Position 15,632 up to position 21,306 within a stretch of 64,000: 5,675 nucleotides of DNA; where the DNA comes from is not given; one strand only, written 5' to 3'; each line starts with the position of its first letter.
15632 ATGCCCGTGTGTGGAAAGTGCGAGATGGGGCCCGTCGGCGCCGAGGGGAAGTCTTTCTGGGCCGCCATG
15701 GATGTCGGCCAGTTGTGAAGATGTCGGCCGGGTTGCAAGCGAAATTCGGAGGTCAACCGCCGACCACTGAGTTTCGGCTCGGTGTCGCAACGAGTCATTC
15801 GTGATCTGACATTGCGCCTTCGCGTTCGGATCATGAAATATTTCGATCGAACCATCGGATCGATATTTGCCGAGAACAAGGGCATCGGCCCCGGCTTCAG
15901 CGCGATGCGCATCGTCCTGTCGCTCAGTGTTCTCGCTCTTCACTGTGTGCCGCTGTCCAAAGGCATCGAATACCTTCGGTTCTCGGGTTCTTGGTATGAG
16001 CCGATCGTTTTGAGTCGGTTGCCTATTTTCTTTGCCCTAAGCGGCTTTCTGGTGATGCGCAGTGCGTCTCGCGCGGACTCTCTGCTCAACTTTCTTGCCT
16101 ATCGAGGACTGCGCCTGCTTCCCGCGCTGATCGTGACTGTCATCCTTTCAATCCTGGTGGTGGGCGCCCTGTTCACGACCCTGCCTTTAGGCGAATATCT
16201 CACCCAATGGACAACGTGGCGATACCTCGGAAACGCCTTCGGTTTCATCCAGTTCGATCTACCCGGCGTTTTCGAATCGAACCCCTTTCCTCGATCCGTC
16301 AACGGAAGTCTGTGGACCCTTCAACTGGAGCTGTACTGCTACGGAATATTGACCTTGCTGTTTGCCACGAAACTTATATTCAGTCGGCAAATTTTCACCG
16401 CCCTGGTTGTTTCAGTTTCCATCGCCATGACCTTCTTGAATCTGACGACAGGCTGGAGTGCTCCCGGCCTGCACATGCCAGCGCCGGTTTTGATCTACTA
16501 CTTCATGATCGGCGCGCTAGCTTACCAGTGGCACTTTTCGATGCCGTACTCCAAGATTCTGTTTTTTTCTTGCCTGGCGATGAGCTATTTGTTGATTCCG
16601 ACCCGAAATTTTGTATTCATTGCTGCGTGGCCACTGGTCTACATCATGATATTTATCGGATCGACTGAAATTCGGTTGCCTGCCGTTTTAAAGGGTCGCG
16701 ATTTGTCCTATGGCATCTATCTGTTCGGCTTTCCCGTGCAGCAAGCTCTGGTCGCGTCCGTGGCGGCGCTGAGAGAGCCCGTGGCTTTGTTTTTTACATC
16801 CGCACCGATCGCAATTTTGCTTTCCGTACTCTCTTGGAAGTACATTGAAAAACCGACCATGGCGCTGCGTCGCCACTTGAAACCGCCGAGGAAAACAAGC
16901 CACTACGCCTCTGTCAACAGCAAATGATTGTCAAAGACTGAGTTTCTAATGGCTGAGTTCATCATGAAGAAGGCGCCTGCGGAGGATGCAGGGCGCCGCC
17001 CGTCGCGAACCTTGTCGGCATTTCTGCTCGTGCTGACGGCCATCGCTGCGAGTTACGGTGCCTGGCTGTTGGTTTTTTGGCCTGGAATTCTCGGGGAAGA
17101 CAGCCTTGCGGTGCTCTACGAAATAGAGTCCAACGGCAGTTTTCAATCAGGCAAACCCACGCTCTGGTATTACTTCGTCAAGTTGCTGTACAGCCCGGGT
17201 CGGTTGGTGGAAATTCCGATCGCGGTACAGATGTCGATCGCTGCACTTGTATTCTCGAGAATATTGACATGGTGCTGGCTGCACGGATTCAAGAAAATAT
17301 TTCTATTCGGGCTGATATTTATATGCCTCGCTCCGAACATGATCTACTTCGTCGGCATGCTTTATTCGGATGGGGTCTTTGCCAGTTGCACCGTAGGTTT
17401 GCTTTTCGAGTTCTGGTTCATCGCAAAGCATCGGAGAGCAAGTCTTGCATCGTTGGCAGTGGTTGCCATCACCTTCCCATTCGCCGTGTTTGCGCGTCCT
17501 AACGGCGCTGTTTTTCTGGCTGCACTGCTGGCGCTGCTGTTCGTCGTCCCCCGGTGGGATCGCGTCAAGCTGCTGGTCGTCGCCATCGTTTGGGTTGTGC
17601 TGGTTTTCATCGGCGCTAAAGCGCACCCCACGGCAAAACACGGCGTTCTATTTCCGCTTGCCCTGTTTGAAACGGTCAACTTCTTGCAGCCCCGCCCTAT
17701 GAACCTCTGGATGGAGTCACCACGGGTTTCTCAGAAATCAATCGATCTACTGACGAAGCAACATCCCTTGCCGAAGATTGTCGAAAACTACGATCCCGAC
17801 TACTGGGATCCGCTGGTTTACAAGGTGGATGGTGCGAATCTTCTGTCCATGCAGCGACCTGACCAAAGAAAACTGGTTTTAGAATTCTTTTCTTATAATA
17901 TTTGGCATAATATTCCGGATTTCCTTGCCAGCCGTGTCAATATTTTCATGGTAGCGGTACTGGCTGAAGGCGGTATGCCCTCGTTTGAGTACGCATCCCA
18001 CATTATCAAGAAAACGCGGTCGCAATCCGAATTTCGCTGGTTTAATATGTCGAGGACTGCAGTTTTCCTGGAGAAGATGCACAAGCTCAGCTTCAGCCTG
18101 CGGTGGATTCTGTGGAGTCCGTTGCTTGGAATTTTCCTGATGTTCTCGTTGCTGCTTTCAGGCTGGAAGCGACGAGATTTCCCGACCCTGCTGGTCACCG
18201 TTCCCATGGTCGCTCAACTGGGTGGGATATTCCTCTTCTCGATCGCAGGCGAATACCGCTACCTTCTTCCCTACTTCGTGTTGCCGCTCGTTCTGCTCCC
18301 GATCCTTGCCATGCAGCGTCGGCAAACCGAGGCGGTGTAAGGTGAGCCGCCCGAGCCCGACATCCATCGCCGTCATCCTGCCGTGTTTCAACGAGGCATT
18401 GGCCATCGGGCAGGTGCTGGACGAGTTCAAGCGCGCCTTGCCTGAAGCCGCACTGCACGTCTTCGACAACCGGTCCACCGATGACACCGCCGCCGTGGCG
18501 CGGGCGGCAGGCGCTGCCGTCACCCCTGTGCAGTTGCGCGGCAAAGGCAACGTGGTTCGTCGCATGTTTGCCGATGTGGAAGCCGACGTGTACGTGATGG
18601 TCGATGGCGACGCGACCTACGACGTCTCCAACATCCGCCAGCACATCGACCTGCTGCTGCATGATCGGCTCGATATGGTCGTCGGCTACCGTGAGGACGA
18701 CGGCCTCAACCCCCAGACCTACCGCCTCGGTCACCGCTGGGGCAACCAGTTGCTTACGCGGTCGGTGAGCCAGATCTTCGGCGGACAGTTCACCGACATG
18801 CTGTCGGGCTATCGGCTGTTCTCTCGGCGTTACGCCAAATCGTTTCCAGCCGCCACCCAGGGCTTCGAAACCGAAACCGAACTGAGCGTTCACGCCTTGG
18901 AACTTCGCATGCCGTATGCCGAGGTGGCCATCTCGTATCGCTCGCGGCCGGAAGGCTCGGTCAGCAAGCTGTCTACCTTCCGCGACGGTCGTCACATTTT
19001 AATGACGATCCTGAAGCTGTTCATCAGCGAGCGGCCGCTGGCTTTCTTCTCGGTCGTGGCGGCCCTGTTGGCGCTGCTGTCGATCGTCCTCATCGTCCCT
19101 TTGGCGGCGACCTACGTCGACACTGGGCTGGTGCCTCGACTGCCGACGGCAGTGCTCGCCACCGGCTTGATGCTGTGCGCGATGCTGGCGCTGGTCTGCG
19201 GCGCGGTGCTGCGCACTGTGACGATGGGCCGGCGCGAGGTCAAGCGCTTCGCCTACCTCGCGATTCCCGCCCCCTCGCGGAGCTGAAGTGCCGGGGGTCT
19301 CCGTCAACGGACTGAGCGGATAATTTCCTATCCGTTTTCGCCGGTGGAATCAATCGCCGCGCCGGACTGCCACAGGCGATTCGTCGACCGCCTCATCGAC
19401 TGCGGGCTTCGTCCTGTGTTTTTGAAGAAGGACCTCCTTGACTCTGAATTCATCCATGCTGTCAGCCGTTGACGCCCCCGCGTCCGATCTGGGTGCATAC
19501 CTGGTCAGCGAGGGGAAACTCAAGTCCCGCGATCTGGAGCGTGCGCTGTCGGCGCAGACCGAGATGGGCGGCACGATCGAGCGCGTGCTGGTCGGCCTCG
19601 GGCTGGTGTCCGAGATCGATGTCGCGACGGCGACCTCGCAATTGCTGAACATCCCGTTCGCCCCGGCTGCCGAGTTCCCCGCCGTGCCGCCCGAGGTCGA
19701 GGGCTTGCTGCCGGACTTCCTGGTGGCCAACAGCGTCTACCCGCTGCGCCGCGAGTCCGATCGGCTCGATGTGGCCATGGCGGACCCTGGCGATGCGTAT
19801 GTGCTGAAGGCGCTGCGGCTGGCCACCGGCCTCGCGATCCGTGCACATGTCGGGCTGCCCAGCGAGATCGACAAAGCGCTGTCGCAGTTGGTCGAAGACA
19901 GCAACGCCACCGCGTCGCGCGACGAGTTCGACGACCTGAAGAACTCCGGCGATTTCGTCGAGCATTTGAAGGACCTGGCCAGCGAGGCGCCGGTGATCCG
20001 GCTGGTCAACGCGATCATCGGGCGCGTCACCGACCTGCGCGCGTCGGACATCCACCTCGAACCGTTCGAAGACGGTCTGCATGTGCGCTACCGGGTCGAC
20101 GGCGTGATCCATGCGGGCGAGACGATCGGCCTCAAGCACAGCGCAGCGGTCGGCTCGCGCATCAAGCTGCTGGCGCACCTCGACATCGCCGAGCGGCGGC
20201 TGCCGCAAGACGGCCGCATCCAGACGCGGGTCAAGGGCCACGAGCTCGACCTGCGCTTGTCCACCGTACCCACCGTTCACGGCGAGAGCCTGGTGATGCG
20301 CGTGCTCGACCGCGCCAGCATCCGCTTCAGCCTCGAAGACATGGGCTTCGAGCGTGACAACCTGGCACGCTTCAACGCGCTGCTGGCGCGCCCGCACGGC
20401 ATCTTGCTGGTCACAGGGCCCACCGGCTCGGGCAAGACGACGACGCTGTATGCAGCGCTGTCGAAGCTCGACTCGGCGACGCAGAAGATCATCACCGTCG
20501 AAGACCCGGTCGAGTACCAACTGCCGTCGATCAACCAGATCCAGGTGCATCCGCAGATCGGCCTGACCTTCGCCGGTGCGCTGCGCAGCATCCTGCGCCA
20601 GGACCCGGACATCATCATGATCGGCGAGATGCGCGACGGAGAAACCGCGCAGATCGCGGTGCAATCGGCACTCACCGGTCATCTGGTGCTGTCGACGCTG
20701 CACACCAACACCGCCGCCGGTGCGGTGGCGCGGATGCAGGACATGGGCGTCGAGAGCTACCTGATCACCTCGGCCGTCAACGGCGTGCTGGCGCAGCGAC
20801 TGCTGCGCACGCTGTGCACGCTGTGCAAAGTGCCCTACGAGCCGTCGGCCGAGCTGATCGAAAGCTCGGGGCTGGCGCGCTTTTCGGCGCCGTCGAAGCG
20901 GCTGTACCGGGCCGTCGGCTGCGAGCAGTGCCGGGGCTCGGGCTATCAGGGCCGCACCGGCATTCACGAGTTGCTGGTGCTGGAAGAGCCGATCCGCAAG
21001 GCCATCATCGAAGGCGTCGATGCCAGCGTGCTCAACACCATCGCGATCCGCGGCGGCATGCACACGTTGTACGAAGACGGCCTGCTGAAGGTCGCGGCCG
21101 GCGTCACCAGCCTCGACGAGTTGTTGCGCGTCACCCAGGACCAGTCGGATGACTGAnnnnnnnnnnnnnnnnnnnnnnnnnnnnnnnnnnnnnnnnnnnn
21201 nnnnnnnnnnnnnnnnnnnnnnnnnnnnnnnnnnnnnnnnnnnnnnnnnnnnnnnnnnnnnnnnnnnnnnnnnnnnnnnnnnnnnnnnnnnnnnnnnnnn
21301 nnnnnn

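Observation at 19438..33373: Complete Xps-order T2SS embedded in a glycan island and wired to an orphan secreted protein: candidate dedicated surface-layer-like export system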

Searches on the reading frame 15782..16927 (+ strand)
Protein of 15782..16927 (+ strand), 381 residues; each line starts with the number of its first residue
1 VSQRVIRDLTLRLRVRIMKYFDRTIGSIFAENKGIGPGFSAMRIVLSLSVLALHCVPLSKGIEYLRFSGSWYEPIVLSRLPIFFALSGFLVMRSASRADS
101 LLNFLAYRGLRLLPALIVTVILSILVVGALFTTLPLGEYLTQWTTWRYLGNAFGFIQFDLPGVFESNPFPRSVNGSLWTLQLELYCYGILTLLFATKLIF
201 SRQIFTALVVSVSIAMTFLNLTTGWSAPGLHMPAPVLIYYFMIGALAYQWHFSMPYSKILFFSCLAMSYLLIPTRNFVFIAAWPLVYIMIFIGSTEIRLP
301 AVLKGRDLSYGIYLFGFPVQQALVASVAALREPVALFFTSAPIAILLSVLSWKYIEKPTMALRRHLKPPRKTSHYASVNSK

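Call 4: search_protein_families(library=pfam, proteins=[window:15782-16927:+], max_evalue=0.01)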
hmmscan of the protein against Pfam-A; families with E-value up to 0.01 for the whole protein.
window:15782-16927:+ (381 aa): 1 family
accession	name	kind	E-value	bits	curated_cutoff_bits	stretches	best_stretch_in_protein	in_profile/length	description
PF01757.29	Acyl_transf_3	-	1.5e-13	51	31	1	40-351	5-324/326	Acyltransferase domain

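Call 6: search_protein_families(library=ncbifam, proteins=[window:15782-16927:+], max_evalue=0.01)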
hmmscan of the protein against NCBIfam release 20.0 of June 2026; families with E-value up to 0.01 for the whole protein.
window:15782-16927:+ (381 aa): 0 families

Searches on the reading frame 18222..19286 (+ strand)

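Call 4: search_protein_families(library=pfam, proteins=[window:18222-19286:+], max_evalue=0.01)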
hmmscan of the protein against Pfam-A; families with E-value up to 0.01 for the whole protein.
window:18222-19286:+ (354 aa): 2 families
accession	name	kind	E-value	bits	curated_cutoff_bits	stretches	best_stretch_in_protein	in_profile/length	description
PF00535.33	Glycos_transf_2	-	2.4e-12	47.6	23.3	1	51-205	2-164/168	Glycosyl transferase family 2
PF13641.12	Glyco_tranf_2_3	-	2.4e-06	28.2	27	1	47-156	2-122/230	Glycosyltransferase like family 2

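Call 6: search_protein_families(library=ncbifam, proteins=[window:18222-19286:+], max_evalue=0.01)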
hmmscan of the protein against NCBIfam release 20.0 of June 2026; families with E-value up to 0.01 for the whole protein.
window:18222-19286:+ (354 aa): 7 families
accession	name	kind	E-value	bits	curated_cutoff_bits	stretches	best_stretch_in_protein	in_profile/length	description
TIGR04182.1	glyco_TIGR04182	equivalog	3.5e-53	180.9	325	1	49-339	2-288/293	S-layer glycoprotein N-glycosyltransferase AglJ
NF041391.1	DPhHxTase_Halo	equivalog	4e-21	75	375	1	55-271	3-213/213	dolichyl-phosphate hexose transferase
NF058614.1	PPMAGASynPpgS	equivalog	3.9e-14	52.6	370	1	50-229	3-186/226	polyprenyl-phospho-N-acetylgalactosaminyl synthase PpgS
NF010496.0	PRK13915.1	equivalog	1.1e-11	44.3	262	1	46-135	30-131/307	glucosyl-3-phosphoglycerate synthase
TIGR04283.1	glyco_like_mftF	equivalog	1.3e-05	24.9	182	1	49-127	1-79/221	TIGR04283 family arsenosugar biosynthesis glycosyltransferase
NF053846.1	glyco_with_XrtP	equivalog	3.5e-05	22.7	520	1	44-98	38-92/440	XrtP-associated glycosyltransferase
TIGR03937.1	PgaC_IcaA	equivalog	5e-05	22.4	422.3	1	43-143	41-148/407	poly-beta-1,6-N-acetyl-D-glucosamine synthase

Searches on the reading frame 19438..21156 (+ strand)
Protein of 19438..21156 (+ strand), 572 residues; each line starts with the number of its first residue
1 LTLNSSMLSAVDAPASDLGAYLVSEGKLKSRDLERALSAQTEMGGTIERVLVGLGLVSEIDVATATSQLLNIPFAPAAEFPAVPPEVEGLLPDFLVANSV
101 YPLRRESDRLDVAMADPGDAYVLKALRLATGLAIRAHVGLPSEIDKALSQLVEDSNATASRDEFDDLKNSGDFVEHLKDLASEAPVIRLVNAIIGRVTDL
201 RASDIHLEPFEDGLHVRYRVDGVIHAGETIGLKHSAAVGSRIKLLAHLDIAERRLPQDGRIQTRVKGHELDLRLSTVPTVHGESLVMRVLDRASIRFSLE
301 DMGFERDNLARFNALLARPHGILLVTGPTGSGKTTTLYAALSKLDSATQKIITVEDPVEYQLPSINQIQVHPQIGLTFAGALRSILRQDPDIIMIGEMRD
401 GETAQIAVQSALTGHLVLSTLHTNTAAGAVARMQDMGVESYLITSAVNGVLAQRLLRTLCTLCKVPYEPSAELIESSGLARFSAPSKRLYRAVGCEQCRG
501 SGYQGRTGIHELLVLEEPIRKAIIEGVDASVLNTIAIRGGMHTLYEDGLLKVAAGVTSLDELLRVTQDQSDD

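Call 3: search_protein_families(library=pfam, proteins=[window:19438-21156:+], max_evalue=0.01)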
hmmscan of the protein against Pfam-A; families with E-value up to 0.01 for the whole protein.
window:19438-21156:+ (572 aa): 8 families
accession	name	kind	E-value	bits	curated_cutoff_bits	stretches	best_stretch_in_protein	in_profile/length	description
PF00437.27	T2SSE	-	2.5e-139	464.5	24.9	1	181-564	3-370/370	Type II/IV secretion system protein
PF05157.20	MshEN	-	8.3e-15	55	23.1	1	70-153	1-85/90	MshEN domain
PF13401.12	AAA_22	-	3.5e-05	24.6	27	1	320-358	5-43/130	AAA domain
PF13191.12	AAA_16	-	0.00027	21.9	32.6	1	310-385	10-82/167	AAA ATPase domain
PF25199.1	nSTAND_NTPase5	-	0.00052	20.3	34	1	319-365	40-87/145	Novel STAND NTPase 5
PF03215.21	Rad17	-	0.0011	19.3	23.8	1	314-365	39-87/186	Rad17 P-loop domain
PF13604.12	AAA_30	-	0.0022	18.2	27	0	312-352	10-50/191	AAA domain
PF13555.12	AAA_29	-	0.0027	17.8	27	1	318-341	20-43/61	P-loop containing region of AAA domain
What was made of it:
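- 19438..21156 (+): gspE, the T2SS ATPase, with an N-terminal MshEN-type region. Pfam T2SSE 2.5e-139 and MshEN 8.3e-15 (call 3).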

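Call 5: search_protein_families(library=ncbifam, proteins=[window:19438-21156:+], max_evalue=0.01)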
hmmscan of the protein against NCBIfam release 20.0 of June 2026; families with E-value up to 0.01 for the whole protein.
window:19438-21156:+ (572 aa): 26 families (the best 25 are shown)
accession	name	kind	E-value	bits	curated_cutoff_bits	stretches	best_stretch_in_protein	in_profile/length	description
TIGR02533.1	type_II_gspE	equivalog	4.7e-188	625.8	630.25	1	93-566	7-486/486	type II secretion system ATPase GspE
TIGR02538.1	type_IV_pilB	equivalog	7.9e-169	562.9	675.65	1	18-568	2-564/564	type IV-A pilus assembly ATPase PilB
NF053534.1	T4PilAsmATPsTfpB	equivalog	7.8e-137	457.1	850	1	152-566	170-582/584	type IV pilus assembly ATPase TfpB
NF007755.0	PRK10436.1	equivalog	3e-136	454.8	617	1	103-568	22-461/465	type II secretion system protein GspE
NF041000.1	ATPase_ComGA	equivalog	2.6e-77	259.4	300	1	192-457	2-266/267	competence type IV pilus ATPase ComGA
TIGR01420.1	pilT_fam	subfamily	2.6e-50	171.6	319.1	1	191-456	3-268/343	PilT/PilU family type 4a pilus ATPase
TIGR02525.1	plasmid_TraJ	equivalog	2.3e-30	105.8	368.3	1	284-457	119-299/372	plasmid transfer ATPase TraJ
TIGR02524.1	dot_icm_DotB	equivalog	7.4e-20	71.4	463.3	1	317-433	131-256/358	Dot/Icm type IV secretion system ATPase DotB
TIGR02782.1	TrbB_P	equivalog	2e-17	63.4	304.55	1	322-437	138-256/303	P-type conjugative transfer ATPase TrbB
NF058587.1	archaellum_moto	equivalog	1.3e-16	60.5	550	1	322-433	277-393/527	archaellum flagellar ATPase motor FlaI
TIGR02788.1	VirB11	equivalog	1.5e-15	57.1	249.95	1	323-440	147-269/308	P-type DNA transfer ATPase VirB11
NF010407.0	PRK13833.1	subfamily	2.1e-14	53.7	499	1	220-439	48-265/323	conjugal transfer protein TrbB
NF010469.0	PRK13894.1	subfamily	2.1e-14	53.6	508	1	318-435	147-266/320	conjugal transfer ATPase TrbB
TIGR03819.1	heli_sec_ATPase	hypoth_equivalog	5.5e-14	52.1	373.15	1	257-452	118-316/340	TadA family conjugal transfer-associated ATPase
NF053672.1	bindosome_BasE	exception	4.4e-11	42.2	1000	1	315-435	265-390/512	bindosome assembly system ATPase subunit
NF053729.1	c-di-GMP_motif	domain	4.9e-10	39.1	38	1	18-68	2-52/53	cyclic di-GMP-binding domain-containing protein, MshE-related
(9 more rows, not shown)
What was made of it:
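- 19438..21156 (+): TIGR02533 scores 625.8 bits against a 630.25 cut-off; NF053729 c-di-GMP motif scores 39.1 against 38 (call 5).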
